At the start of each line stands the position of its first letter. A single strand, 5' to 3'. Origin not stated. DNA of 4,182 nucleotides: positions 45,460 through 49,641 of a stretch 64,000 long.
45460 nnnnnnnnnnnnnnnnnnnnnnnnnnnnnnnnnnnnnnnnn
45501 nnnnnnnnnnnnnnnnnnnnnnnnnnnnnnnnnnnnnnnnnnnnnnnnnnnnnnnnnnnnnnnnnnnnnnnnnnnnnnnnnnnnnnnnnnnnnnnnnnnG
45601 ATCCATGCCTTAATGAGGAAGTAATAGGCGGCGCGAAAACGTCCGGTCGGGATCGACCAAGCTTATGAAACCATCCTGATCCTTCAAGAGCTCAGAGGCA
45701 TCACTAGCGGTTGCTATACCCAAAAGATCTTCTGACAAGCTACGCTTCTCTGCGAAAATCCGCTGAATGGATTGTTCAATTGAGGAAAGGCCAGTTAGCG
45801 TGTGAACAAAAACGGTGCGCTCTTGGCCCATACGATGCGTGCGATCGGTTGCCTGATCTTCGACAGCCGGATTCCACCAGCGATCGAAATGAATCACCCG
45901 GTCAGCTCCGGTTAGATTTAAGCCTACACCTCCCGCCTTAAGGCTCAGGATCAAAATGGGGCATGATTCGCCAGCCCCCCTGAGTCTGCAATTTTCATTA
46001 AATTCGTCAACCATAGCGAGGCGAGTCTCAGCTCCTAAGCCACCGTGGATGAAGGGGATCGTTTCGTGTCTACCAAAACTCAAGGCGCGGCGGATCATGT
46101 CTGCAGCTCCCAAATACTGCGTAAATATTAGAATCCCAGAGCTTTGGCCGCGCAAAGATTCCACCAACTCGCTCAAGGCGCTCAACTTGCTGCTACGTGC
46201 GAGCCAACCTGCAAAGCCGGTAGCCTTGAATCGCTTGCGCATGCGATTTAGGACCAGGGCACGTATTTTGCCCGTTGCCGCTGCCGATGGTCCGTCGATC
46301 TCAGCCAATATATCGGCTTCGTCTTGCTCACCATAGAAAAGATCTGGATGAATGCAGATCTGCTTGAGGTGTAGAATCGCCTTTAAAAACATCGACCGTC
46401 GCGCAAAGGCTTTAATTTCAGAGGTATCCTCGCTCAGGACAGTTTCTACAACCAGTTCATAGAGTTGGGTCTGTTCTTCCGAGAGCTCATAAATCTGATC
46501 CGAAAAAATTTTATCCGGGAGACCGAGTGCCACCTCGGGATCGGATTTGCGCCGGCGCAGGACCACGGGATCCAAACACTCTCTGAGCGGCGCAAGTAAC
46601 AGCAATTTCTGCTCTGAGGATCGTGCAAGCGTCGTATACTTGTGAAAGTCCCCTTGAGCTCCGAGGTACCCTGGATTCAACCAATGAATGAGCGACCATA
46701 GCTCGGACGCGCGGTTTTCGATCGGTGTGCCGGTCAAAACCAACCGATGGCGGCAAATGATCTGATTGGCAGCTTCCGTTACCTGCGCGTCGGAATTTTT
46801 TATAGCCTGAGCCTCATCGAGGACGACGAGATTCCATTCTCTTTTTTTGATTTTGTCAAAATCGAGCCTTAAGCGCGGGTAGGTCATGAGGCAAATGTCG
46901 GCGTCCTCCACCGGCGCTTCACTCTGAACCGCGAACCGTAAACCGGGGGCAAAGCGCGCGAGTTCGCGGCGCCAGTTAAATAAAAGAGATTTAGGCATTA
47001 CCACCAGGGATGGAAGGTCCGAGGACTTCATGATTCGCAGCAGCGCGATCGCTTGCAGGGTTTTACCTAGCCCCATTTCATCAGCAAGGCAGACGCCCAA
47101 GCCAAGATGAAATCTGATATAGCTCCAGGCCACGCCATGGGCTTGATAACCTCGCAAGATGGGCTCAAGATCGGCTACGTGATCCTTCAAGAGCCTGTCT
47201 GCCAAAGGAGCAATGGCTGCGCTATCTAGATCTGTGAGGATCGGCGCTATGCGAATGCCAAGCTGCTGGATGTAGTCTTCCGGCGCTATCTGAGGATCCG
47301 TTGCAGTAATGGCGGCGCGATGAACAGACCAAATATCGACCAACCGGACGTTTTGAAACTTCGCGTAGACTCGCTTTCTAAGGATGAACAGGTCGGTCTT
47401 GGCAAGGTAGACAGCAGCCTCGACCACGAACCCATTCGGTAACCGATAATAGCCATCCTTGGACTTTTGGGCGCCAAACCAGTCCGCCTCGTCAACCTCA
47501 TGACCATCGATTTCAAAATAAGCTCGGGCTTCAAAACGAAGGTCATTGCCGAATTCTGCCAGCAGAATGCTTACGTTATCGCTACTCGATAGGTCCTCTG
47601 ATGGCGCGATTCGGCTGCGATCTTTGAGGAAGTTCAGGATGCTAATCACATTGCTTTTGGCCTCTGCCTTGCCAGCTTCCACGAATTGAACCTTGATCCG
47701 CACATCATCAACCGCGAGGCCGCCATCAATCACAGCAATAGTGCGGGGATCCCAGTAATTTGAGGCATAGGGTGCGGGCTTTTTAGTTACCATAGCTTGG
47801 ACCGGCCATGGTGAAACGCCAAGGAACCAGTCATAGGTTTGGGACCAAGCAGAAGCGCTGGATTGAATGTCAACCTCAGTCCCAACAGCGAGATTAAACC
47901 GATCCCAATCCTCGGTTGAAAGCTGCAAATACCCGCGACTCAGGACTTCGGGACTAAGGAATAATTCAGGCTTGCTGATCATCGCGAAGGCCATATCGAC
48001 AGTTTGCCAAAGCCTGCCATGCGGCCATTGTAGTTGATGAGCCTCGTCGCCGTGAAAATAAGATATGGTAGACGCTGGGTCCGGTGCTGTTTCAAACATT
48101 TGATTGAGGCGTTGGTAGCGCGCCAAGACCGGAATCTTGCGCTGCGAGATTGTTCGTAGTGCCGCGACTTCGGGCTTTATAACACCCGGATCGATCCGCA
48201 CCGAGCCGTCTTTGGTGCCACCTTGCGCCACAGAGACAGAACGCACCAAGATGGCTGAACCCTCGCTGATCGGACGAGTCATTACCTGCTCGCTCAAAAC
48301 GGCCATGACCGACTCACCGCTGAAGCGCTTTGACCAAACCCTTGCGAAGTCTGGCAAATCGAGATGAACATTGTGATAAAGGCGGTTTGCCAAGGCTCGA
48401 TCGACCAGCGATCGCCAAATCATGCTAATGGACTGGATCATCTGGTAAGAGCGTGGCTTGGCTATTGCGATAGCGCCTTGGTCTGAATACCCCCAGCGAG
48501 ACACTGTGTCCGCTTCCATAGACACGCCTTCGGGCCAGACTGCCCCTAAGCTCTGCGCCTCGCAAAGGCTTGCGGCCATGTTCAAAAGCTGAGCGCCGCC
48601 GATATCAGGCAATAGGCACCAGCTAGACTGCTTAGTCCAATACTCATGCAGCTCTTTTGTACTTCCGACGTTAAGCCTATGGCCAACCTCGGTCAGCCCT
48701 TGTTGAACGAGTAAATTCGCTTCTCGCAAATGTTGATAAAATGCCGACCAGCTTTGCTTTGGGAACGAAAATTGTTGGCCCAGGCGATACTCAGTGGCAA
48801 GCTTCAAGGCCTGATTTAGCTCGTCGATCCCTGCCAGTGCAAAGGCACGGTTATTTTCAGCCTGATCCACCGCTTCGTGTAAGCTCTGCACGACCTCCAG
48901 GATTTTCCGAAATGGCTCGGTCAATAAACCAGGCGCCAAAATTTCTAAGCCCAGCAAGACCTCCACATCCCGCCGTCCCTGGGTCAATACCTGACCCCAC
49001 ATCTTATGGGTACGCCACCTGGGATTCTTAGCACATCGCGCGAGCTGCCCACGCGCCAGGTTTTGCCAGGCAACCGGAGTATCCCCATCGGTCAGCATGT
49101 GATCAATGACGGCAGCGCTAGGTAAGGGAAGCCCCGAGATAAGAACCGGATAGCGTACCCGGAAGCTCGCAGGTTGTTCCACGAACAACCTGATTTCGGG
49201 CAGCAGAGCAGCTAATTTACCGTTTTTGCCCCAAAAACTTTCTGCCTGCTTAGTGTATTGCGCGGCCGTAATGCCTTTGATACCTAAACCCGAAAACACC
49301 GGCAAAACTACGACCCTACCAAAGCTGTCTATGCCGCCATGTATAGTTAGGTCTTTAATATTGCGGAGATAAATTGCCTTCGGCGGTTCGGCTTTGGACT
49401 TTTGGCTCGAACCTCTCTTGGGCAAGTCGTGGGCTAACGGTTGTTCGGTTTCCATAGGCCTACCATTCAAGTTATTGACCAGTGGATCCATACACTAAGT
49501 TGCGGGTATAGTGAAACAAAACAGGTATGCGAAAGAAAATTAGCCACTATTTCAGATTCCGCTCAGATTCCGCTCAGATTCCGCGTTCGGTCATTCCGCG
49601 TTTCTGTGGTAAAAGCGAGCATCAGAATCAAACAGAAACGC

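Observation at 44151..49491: Giant SNF2 ATPase with an unassigned ~780-aa N-terminal region, in an operon with a 482-aa orphan protein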

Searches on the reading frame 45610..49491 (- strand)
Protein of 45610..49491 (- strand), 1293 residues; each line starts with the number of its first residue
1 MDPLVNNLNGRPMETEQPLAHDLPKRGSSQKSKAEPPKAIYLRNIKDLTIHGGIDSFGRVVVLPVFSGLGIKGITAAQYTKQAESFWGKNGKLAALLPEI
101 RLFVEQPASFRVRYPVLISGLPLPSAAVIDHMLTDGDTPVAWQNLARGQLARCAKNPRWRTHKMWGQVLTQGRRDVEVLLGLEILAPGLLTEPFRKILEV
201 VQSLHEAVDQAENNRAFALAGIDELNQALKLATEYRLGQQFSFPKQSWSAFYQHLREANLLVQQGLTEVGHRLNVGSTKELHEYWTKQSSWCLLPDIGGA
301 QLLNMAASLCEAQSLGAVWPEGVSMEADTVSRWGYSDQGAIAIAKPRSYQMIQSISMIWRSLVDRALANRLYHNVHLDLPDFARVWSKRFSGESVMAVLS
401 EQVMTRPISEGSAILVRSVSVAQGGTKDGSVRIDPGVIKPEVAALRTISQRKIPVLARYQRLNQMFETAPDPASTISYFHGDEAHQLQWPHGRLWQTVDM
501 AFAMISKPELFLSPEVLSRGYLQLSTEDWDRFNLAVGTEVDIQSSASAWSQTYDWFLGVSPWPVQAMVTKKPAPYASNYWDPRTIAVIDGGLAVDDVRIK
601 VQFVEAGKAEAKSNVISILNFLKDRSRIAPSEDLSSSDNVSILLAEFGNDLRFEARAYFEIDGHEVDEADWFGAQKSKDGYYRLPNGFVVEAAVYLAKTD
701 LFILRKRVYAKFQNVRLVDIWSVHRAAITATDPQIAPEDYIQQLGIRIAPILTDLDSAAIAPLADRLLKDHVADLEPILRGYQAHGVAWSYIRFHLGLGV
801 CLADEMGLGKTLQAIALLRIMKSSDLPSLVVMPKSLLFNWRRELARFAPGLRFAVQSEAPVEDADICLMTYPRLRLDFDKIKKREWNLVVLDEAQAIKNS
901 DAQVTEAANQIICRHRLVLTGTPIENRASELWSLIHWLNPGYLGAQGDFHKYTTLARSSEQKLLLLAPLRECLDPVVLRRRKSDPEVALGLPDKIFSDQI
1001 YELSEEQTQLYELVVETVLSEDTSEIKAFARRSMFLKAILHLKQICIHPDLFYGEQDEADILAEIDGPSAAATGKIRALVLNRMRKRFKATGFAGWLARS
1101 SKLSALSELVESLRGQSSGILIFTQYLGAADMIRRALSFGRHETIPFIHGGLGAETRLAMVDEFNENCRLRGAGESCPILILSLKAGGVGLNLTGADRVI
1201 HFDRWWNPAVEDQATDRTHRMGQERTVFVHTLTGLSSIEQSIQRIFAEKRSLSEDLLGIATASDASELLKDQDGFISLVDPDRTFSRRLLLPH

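Call 5: search_protein_families(library=pfam, proteins=[window:45610-49491:-], max_evalue=0.1)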
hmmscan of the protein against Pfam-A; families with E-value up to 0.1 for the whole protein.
window:45610-49491:- (1293 aa): 3 families
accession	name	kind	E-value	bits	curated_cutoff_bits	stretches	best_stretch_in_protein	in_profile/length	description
PF00176.29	SNF2-rel_dom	-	9.1e-55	186.2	24.9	1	782-1051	1-290/290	SNF2-related domain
PF00271.37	Helicase_C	-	9.6e-17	61.7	23.5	1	1102-1222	2-110/110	Helicase conserved C-terminal domain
PF00270.35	DEAD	-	0.0024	18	26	1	801-926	18-163/167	DEAD/DEAH box helicase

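Call 6: search_protein_families(library=padloc, proteins=[window:45610-49491:-], max_evalue=0.1)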
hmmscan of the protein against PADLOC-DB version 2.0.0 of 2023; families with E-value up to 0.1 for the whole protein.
window:45610-49491:- (1293 aa): 38 families (the best 25 are shown)
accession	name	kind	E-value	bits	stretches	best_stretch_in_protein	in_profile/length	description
PDLC00633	ZorD1|ZorD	-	4.3e-88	294.4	1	778-1257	443-885/908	"SWI2/SNF2 helicase, Mrr-like nuclease"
PDLC00629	ZorD1|ZorD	-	1.2e-85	286.3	2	863-1269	603-969/1012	"SWI2/SNF2 helicase, Mrr-like nuclease"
PDLC02842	DpdE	-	3.4e-85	284.7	2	775-1057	698-998/1176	DpdE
PDLC00631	ZorD1|ZorD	-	5.6e-81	270.7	2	779-1058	442-741/1071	"SWI2/SNF2 helicase, Mrr-like nuclease"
PDLC02845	DpdE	-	7.2e-81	270.5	2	773-1058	838-1123/1293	DpdE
PDLC02849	DpdE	-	1.1e-79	266.6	2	775-1053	397-678/857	DpdE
PDLC00634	ZorD1|ZorD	-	2.4e-79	265.4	3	1092-1271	800-985/1208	"SWI2/SNF2 helicase, Mrr-like nuclease"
PDLC00632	ZorD1|ZorD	-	8.1e-76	253.8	3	861-1053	713-905/1101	"SWI2/SNF2 helicase, Mrr-like nuclease"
PDLC02850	DpdE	-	7.4e-69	230.8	2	771-1053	797-1087/1282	DpdE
PDLC02851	DpdE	-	1e-54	183.8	2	775-1058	594-886/1055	DpdE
PDLC00628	ZorD1|ZorD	-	5.1e-52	174.8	2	799-1009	535-767/1171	"SWI2/SNF2 helicase, Mrr-like nuclease"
PDLC00627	ZorD1|ZorD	-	9.1e-51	170.8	2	866-1231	609-959/1006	"SWI2/SNF2 helicase, Mrr-like nuclease"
PDLC02854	DpdE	-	6.8e-49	164.6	3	863-1053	701-893/1083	DpdE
PDLC02848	DpdE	-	2e-39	133.2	1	771-1053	349-639/856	DpdE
PDLC02627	DrmD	-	2.7e-33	113.1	2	775-1012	300-529/748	DrmD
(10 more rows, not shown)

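Call 7: search_protein_families(library=ncbifam, proteins=[window:45610-49491:-], max_evalue=0.1)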
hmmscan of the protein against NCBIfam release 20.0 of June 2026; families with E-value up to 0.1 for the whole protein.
window:45610-49491:- (1293 aa): 11 families
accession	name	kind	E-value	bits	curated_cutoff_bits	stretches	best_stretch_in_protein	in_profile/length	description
NF058637.1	helic_SCO1167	equivalog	1.9e-121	406.8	1200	2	771-1057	462-755/932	SCO1167/SCO6262 family helicase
NF053675.1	pilus_reg_Snf2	equivalog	2.8e-81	274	1100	2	775-1059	581-860/1029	pilus expression-regulating Snf2 family helicase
NF041790.1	anti-phage_ZorD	equivalog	1.6e-63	215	1500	3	861-1051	701-893/1035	type I Zorya anti-phage system protein ZorD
NF038318.1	DISARM_DrmD_b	equivalog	5.4e-21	74.4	950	2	799-1016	49-276/868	DISARM system SNF2-like helicase DrmD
NF042964.1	phospholipD_antiphage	equivalog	8.7e-18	64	1100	2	1099-1258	665-827/895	phospholipase D-like domain-containing anti-phage protein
NF041062.1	DpdE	equivalog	3.3e-17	61.7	500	1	802-984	175-357/1048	protein DpdE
NF038317.1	DISARM_DrmD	equivalog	5.6e-17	61.4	610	3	1101-1232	485-620/1021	DISARM system SNF2-like helicase DrmD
NF058636.1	helic_sll1366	equivalog_domain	1.4e-07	30.6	550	1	774-810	553-589/589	sll1366 family intein-prone helicase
NF003426.0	PRK04914.1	equivalog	2e-07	29.6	576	1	800-907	173-295/959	RNA polymerase-associated protein RapA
NF045503.1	repair_heli_XPB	equivalog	0.00093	17.9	610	1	776-935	181-349/548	DNA repair helicase XPB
NF006991.0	PRK09456.1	equivalog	0.057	13.1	295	0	218-288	48-120/199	glucose-1-phosphatase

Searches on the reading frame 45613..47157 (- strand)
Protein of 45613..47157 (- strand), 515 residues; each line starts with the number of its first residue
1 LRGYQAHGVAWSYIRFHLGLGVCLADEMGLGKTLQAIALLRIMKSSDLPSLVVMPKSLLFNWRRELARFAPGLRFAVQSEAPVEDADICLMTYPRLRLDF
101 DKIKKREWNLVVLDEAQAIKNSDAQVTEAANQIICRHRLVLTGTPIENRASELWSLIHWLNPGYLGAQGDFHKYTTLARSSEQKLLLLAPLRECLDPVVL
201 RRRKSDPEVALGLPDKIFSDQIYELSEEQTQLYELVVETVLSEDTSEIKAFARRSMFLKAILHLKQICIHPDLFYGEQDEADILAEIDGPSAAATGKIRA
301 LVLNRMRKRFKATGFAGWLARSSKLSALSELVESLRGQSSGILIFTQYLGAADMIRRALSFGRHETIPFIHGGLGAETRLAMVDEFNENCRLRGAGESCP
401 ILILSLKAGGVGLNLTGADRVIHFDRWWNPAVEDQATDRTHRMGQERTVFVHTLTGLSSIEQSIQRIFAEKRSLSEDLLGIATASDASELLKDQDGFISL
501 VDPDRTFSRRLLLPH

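Call 79: search_solved_structures(query=window:45613-47157:-, max_evalue=1e-10)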
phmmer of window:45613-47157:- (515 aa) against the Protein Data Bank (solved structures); distinct sequences matched with E-value up to 1e-10: 81 (the best 60 are shown).
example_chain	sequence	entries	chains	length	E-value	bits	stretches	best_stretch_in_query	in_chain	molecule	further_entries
1z63_A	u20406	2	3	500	9.4e-98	331.2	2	1-278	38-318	Helicase of the snf2/rad54 family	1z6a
6pwf_K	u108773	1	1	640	9.5e-62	212.4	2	1-278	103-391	chromatin remodeling factor ISWI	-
5jxr_A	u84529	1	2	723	1.6e-59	205.1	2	1-278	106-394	Chromatin-remodeling complex ATPase-like protein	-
6iro_L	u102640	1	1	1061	3.1e-57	197.5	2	1-278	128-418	ISWI chromatin-remodeling complex ATPase ISW1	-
6jyl_K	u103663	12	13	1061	4.2e-57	197.1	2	1-278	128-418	ISWI chromatin-remodeling complex ATPase ISW1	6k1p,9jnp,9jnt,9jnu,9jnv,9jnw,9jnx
7x3t_V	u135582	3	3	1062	4.2e-57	197.1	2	1-278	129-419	ISWI chromatin-remodeling complex ATPase ISW1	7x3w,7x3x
9lj2_K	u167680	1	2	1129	5.1e-57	196.8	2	1-278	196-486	ISWI chromatin-remodeling complex ATPase ISW1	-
6igm_H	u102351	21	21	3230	2.7e-55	191.2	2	1-275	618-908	Helicase SRCAP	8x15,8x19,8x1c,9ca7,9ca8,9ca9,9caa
9ge5_G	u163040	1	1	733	2.7e-55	191.2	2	1-277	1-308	Chromatin-remodeling ATPase INO80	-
6hts_G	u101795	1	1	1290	6.5e-55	189.9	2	1-277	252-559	Chromatin-remodeling ATPase INO80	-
7zi4_G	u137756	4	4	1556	1.2e-54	189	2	1-277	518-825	Chromatin-remodeling ATPase INO80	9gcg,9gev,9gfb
6ne3_W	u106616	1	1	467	2.8e-54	187.8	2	1-278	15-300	SWI/SNF-related matrix-associated actin-dependent regulator of chromatin subfamily A membe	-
8euf_Q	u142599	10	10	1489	6.8e-54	186.5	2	2-276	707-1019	Chromatin-remodeling ATPase INO80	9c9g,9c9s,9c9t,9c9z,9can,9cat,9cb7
8v4y_W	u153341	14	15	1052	1.3e-53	185.6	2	1-278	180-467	SWI/SNF-related matrix-associated actin-dependent regulator of chromatin subfamily A membe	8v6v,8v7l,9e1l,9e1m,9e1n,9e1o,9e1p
6fhs_G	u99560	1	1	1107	3.9e-53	184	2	2-275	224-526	Ino80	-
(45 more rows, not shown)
